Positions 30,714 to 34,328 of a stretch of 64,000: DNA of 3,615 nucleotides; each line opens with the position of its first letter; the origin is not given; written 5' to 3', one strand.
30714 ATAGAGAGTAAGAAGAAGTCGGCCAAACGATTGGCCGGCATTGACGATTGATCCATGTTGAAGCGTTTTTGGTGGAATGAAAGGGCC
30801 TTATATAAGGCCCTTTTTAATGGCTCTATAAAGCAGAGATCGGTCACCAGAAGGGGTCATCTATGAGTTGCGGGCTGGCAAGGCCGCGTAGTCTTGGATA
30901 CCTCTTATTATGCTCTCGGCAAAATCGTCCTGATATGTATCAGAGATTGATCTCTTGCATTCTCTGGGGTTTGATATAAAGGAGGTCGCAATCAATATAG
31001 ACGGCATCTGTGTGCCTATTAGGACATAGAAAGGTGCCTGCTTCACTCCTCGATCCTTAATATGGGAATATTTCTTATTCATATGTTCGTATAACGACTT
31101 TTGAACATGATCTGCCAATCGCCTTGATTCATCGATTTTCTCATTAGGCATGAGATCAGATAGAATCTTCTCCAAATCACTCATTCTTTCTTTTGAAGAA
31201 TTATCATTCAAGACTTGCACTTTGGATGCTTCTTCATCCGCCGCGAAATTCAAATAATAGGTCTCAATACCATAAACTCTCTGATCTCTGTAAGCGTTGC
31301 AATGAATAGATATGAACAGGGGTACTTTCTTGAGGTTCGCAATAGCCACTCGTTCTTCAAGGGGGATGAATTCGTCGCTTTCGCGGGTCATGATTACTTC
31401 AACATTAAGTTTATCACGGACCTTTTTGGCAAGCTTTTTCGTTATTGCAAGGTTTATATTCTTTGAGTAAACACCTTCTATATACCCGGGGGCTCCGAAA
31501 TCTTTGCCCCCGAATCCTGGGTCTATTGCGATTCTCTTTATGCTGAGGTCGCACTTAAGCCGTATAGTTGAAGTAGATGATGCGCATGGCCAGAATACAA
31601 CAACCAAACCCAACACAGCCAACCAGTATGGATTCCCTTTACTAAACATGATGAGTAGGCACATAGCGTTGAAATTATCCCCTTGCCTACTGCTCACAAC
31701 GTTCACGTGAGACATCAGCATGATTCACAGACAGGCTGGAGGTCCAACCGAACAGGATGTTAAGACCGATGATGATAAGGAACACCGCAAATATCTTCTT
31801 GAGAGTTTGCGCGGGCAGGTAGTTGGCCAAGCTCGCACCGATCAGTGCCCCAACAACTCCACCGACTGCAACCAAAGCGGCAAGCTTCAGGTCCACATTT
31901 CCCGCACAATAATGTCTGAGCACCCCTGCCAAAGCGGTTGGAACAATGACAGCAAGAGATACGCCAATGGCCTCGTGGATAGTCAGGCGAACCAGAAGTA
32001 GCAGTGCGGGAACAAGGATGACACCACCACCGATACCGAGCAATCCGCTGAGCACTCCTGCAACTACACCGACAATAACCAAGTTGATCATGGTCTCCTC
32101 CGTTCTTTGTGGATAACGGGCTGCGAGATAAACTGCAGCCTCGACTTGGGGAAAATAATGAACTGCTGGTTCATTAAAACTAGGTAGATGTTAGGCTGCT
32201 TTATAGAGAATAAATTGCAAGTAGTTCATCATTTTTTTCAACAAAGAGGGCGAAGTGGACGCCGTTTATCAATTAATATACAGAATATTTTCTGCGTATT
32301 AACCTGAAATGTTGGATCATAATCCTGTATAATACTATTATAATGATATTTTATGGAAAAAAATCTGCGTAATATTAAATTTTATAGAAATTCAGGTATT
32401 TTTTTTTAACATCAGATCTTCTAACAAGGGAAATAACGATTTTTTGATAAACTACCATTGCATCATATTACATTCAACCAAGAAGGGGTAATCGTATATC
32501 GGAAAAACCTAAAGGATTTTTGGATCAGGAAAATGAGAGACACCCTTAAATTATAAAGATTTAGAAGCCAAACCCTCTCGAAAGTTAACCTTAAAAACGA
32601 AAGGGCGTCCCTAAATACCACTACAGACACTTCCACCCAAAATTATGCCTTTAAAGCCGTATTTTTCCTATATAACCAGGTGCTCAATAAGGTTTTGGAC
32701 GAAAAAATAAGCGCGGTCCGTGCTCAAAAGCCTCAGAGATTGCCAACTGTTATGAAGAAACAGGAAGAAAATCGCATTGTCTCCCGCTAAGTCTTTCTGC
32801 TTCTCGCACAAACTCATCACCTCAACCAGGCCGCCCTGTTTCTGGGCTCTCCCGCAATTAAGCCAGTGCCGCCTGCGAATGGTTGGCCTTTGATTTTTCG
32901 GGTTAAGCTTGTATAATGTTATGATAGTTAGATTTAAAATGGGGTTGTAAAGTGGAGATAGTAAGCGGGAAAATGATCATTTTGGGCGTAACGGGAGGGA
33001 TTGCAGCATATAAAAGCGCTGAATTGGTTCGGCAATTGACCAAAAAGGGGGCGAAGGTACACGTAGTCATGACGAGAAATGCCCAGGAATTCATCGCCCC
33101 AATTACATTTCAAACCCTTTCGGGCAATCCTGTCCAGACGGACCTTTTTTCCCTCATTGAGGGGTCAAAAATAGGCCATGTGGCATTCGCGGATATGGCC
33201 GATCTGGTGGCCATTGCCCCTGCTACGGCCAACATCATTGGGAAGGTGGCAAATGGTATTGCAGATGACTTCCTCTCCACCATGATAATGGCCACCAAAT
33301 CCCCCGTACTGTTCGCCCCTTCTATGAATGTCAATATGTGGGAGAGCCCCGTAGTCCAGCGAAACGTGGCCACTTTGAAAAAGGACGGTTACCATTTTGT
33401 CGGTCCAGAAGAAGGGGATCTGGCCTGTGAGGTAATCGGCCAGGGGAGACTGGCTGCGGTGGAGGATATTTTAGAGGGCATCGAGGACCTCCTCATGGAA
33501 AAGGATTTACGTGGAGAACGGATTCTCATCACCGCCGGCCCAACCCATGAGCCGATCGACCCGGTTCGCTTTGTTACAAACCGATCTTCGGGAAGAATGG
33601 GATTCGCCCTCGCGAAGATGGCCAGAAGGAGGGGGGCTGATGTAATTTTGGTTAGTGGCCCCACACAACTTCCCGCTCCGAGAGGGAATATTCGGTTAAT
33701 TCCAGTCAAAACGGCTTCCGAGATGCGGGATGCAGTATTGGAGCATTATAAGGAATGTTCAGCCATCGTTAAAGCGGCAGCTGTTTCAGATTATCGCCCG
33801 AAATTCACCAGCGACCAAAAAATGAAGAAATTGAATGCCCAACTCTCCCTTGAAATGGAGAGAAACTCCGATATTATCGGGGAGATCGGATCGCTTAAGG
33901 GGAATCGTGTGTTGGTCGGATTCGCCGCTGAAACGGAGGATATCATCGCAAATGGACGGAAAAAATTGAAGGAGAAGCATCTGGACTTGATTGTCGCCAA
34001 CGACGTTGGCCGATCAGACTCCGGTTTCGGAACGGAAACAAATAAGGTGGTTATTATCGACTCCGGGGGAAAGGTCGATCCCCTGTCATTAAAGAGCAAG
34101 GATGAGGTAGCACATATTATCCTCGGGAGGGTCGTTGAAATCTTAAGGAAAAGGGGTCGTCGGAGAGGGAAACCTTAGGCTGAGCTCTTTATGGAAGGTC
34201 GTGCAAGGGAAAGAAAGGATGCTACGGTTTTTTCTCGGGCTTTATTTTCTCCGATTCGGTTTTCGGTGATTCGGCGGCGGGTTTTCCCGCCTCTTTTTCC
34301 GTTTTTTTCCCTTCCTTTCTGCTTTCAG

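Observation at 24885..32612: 7.07-kb gene module bracketed by about 330-bp imperfect direct repeats, one of which is a 5' stub of fixX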

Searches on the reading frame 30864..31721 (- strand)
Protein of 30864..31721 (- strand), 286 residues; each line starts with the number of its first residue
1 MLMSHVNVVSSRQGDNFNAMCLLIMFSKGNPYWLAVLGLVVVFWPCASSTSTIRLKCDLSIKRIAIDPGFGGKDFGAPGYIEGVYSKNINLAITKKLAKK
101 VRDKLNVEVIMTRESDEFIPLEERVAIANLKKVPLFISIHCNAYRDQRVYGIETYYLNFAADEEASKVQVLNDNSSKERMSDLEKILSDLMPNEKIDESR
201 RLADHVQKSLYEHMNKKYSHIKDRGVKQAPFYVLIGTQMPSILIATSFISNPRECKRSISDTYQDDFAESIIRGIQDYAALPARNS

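Call 13: search_protein_families(library=pfam, proteins=[window:30864-31721:-], max_evalue=0.01)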
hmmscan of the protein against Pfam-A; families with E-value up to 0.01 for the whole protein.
window:30864-31721:- (286 aa): 1 family
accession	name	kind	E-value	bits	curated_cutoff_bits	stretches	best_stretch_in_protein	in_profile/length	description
PF01520.23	Amidase_3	-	8.8e-48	163.1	27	1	64-276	1-173/174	N-acetylmuramoyl-L-alanine amidase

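Call 97: search_protein_families(library=ncbifam, proteins=[window:30864-31721:-], max_evalue=0.00001)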
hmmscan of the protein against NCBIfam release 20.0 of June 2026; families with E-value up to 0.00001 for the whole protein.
window:30864-31721:- (286 aa): 4 families
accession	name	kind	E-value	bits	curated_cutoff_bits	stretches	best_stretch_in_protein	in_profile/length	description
NF038267.1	amidase_AmiC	exception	1.4e-32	112.9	700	1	64-279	189-406/407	N-acetylmuramoyl-L-alanine amidase AmiC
NF007652.1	PRK10319.1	equivalog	1.2e-31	110.1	400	1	54-278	50-277/291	N-acetylmuramoyl-L-alanine amidase AmiA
TIGR02883.1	spore_cwlD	equivalog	1.7e-30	106.5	221.55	2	64-165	3-117/189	N-acetylmuramoyl-L-alanine amidase CwlD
NF007751.0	PRK10431.1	equivalog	2.1e-23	82.6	532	1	64-279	194-416/445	N-acetylmuramoyl-L-alanine amidase AmiB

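Call 98: find_related_loci(query=window:30864-31721:-, collection=viral_contigs, flank=5000)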
Query window:30864-31721:- (286 aa) in viral_contigs; peptide patterns used: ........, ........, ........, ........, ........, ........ (x = any residue, [..] = any of these).
8 stretches matched a pattern, but none encodes a relative of the query by tblastn (E <= 1e-3).

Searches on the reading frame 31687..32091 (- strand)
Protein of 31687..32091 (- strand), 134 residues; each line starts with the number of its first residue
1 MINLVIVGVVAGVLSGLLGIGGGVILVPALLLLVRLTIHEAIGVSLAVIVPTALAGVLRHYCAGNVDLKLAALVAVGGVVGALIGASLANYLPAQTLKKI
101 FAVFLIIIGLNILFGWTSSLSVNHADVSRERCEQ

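Call 13: search_protein_families(library=pfam, proteins=[window:31690-32091:-], max_evalue=0.01)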
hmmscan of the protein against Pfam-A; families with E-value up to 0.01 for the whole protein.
window:31690-32091:- (134 aa): 1 family
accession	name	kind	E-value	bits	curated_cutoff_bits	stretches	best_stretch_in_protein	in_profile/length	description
PF01925.25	TauE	-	3.2e-30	106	32.6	1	4-117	1-112/237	Sulfite exporter TauE/SafE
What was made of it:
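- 31687..32091 (-): Short TauE-family gene (134 aa, covering profile positions 1-112 of 237). Call 13.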

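Call 85: find_encoding_contigs(protein=window:31687-32091:-, flank=10000, max_places=6)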
Protein window:31687-32091:- (134 aa): 1 contig read that carries it; 1 place shown.
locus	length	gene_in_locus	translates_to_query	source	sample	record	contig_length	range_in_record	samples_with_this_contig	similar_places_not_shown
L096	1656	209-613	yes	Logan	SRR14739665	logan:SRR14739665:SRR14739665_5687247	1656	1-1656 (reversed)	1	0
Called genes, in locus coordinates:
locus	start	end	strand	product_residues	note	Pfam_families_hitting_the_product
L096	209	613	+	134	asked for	PF01925:TauE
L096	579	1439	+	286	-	PF01520:Amidase_3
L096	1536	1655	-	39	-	?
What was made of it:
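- Tried and rejected: Only tauE' succeeded (call 85).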

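Call 97: search_protein_families(library=ncbifam, proteins=[window:31690-32091:-], max_evalue=0.00001)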
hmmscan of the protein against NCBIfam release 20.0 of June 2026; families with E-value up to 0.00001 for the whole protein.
window:31690-32091:- (134 aa): 2 families
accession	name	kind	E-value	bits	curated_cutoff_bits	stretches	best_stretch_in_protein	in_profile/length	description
NF040961.1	MamO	equivalog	8.9e-10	37.5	800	1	5-113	532-648/648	magnetosome protein MamO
NF007909.0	PRK10621.1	equivalog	2.3e-06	27.2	383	1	4-114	15-123/266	hypothetical protein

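Call 99: find_related_loci(query=window:31690-32091:-, collection=viral_contigs, flank=5000)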
Query window:31690-32091:- (134 aa) in viral_contigs; peptide patterns used: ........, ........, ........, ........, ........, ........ (x = any residue, [..] = any of these).
35 stretches matched a pattern, but none encodes a relative of the query by tblastn (E <= 1e-3).
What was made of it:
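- Tried and rejected: Amidase and tauE have no relatives in viral contigs (calls 98, 99).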

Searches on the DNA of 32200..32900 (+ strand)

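Call 51: search_dna_similar(query=window:32200-32900:+, collection=plasmids, mode=distant, max_rows=10)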
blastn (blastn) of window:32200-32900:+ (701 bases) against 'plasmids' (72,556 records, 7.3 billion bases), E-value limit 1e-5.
No match.

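Call 52: search_dna_similar(query=window:32200-32900:+, collection=phages, mode=distant, max_rows=10)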
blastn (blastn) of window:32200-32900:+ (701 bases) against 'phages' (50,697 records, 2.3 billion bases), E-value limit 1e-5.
No match.

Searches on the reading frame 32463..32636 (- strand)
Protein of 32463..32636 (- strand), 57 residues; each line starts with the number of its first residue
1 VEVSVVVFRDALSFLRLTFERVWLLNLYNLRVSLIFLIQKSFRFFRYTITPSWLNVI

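Call 88: find_encoding_contigs(protein=window:32463-32636:-, flank=10000, max_places=6)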
Protein window:32463-32636:- (57 aa): no gene with exactly this product is on record in the collection.

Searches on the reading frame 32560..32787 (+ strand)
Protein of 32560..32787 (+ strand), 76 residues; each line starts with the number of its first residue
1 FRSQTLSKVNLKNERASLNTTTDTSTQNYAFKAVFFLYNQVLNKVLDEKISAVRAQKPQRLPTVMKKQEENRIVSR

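Call 37: search_protein_families(library=pfam, proteins=[window:32560-32787:+], max_evalue=10)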
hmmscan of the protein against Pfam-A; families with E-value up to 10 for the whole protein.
seq(76 aa): 1 family
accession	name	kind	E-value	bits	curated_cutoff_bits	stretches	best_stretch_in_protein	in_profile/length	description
PF13495.12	Phage_int_SAM_4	-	0.02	15.8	27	1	22-46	59-83/85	Phage integrase, N-terminal SAM-like domain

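Call 57: search_protein_representatives(protein=window:32560-32787:+)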
Query: 76 residues. Proteins with E-value up to 0.001 (for the whole library): 524; up to 1e-10: 0; up to 1e-30: 0. The best 150 are listed.
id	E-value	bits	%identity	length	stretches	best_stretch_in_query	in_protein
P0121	2.3e-10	56.1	56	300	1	21-74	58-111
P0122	1.4e-09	53.7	53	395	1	20-74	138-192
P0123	1.6e-09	53.4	57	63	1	24-72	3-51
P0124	1.7e-09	53.4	55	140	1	22-74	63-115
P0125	2.0e-09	53.1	53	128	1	19-75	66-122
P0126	6.1e-09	51.6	47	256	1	17-75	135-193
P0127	7.9e-09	51.3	56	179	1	24-75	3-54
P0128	9.0e-09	51.1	57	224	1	22-75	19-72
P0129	9.8e-09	51.0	52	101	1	23-76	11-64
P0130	1.1e-08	50.9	52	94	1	21-74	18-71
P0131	1.2e-08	50.8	50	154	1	20-73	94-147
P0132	2.5e-08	49.7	51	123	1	21-75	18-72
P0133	2.7e-08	49.6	47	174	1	18-74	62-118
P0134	3.0e-08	49.5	46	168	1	16-74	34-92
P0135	3.7e-08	49.2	47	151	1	18-75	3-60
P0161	7.0e-07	45.2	50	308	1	22-73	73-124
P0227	1.4e-05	41.1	47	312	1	18-74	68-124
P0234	1.7e-05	40.8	47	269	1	22-74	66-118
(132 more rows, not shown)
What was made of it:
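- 32614..32787 (+): Integron-integrase-family fragment: about 55 codons matching positions 55-119 of roughly 315. It is open, with no N- or C-terminal remainder. 524 representatives at E<=1e-3, best 2.3e-10 (call 57).
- Tried and rejected: The full HMMER search was needed (call 57).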

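Call 100: search_protein_families(library=ncbifam, proteins=[P0161, P0227, P0234, P0121, window:32560-32787:+], max_evalue=0.001)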
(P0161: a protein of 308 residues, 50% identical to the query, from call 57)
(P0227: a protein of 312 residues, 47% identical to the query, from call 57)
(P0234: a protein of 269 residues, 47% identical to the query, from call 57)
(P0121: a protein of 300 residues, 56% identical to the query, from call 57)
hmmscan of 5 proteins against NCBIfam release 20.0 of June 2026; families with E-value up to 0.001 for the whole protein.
P0161 (308 aa): 8 families
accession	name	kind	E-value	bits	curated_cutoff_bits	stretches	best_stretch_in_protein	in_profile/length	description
TIGR02249.1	integrase_gron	subfamily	2.1e-70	237.6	265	1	16-206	2-192/315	integron integrase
NF011946.0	PRK15417.1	equivalog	4.6e-43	147.7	435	1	16-195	17-196/337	integron integrase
NF040815.2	recomb_XerA_Arch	equivalog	2e-25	89.9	220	1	21-196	5-177/263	site-specific tyrosine recombinase/integron integrase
TIGR02224.1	recomb_XerC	equivalog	3.3e-19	69.4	335.15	1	25-210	10-207/295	tyrosine recombinase XerC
TIGR02225.1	recomb_XerD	equivalog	3.4e-18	66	329.6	1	26-210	11-204/290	site-specific tyrosine recombinase XerD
NF001399.0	PRK00283.1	subfamily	2.8e-16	59.6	279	1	48-205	44-207/300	tyrosine recombinase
NF002331.0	PRK01287.1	subfamily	2.3e-11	43.3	371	1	22-191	36-223/365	site-specific tyrosine recombinase XerC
NF003462.0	PRK05084.1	equivalog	1.2e-05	24.2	267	1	117-198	183-262/360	tyrosine recombinase XerS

P0227 (312 aa): 9 families
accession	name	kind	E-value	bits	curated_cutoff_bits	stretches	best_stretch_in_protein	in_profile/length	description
TIGR02249.1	integrase_gron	subfamily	2.3e-71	240.7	265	1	9-205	1-192/315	integron integrase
NF011946.0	PRK15417.1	equivalog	2.3e-53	181.5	435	1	2-194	9-196/337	integron integrase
NF040815.2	recomb_XerA_Arch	equivalog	1.6e-21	77.1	220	1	16-194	6-176/263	site-specific tyrosine recombinase/integron integrase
TIGR02224.1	recomb_XerC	equivalog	5.3e-20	72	335.15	1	19-194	10-192/295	tyrosine recombinase XerC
NF001399.0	PRK00283.1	subfamily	4e-16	59.1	279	1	23-194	23-198/300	tyrosine recombinase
TIGR02225.1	recomb_XerD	equivalog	1.1e-15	57.8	329.6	1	19-194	10-188/290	site-specific tyrosine recombinase XerD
NF002331.0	PRK01287.1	subfamily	1.4e-15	57.2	371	1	15-194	35-227/365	site-specific tyrosine recombinase XerC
NF003462.0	PRK05084.1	equivalog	0.00029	19.7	267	1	137-190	203-255/360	tyrosine recombinase XerS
NF002685.0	PRK02436.1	equivalog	0.00089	19.2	178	0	71-197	58-178/245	site-specific tyrosine recombinase XerD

P0234 (269 aa): 7 families
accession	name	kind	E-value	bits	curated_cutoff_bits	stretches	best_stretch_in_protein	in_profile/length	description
TIGR02249.1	integrase_gron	subfamily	2.2e-91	306.5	265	1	8-253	1-246/315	integron integrase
NF011946.0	PRK15417.1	equivalog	1.3e-68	231.7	435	1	2-252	10-260/337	integron integrase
NF040815.2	recomb_XerA_Arch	equivalog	8.6e-21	74.7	220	1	15-187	6-175/263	site-specific tyrosine recombinase/integron integrase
TIGR02224.1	recomb_XerC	equivalog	1.2e-14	54.4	335.15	1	17-196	9-200/295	tyrosine recombinase XerC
TIGR02225.1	recomb_XerD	equivalog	5.7e-14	52.1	329.6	1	16-192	8-192/290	site-specific tyrosine recombinase XerD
NF001399.0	PRK00283.1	subfamily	2.4e-12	46.7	279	1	18-198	19-208/300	tyrosine recombinase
NF002331.0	PRK01287.1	subfamily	8.8e-11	41.4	371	1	9-198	30-237/365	site-specific tyrosine recombinase XerC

P0121 (300 aa): 9 families
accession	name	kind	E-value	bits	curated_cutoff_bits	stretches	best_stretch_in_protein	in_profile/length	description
TIGR02249.1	integrase_gron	subfamily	3.2e-90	302.7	265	1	35-266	35-266/315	integron integrase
NF011946.0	PRK15417.1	equivalog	2.1e-57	194.8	435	1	42-277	57-292/337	integron integrase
NF040815.2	recomb_XerA_Arch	equivalog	5.3e-21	75.4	220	1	41-180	38-175/263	site-specific tyrosine recombinase/integron integrase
TIGR02224.1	recomb_XerC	equivalog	6.7e-13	48.7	335.15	1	57-180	59-191/295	tyrosine recombinase XerC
NF001399.0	PRK00283.1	subfamily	1e-12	47.9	279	1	40-266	50-249/300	tyrosine recombinase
TIGR02225.1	recomb_XerD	equivalog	1.1e-11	44.6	329.6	1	38-177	38-184/290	site-specific tyrosine recombinase XerD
NF002331.0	PRK01287.1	subfamily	5.8e-09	35.4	371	1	59-164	95-210/365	site-specific tyrosine recombinase XerC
NF002685.0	PRK02436.1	equivalog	0.0003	20.7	178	1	62-196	62-188/245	site-specific tyrosine recombinase XerD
NF003462.0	PRK05084.1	equivalog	0.00041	19.2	267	1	121-164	200-243/360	tyrosine recombinase XerS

window:32560-32787:+ (76 aa): 1 family
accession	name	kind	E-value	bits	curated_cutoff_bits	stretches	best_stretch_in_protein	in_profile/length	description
TIGR02249.1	integrase_gron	subfamily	5.3e-11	42.4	265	1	18-75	55-112/315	integron integrase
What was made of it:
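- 32614..32787 (+): TIGR02249, E 5.3e-11 (call 100).
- On Integron: Only positions 55-112 of TIGR02249 are present (E 5e-11, 42 bits against a cut-off of 265; call 100).
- A recombinase remnant lies beside copy 2 (calls 57, 100). The fragment next to R2 belongs to the integron-integrase family and points away from R, so R lies where attI, Pint and Pc would be (calls 57, 100).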

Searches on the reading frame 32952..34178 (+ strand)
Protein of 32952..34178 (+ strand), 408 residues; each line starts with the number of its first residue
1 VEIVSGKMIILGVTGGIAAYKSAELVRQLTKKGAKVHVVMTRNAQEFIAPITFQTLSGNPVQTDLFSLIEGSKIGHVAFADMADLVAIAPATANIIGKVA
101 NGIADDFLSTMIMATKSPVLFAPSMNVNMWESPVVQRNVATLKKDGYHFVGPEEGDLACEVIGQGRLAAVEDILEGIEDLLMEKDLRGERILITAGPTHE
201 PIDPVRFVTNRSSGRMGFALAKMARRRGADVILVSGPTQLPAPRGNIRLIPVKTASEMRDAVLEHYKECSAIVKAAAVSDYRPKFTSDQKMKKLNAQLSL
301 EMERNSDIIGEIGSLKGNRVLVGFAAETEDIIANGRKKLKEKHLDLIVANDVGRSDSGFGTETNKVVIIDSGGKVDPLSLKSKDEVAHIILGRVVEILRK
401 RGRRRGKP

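Call 15: find_encoding_contigs(protein=window:32952-34178:+, flank=10000, max_places=10)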
Protein window:32952-34178:+ (408 aa): no gene with exactly this product is on record in the collection.
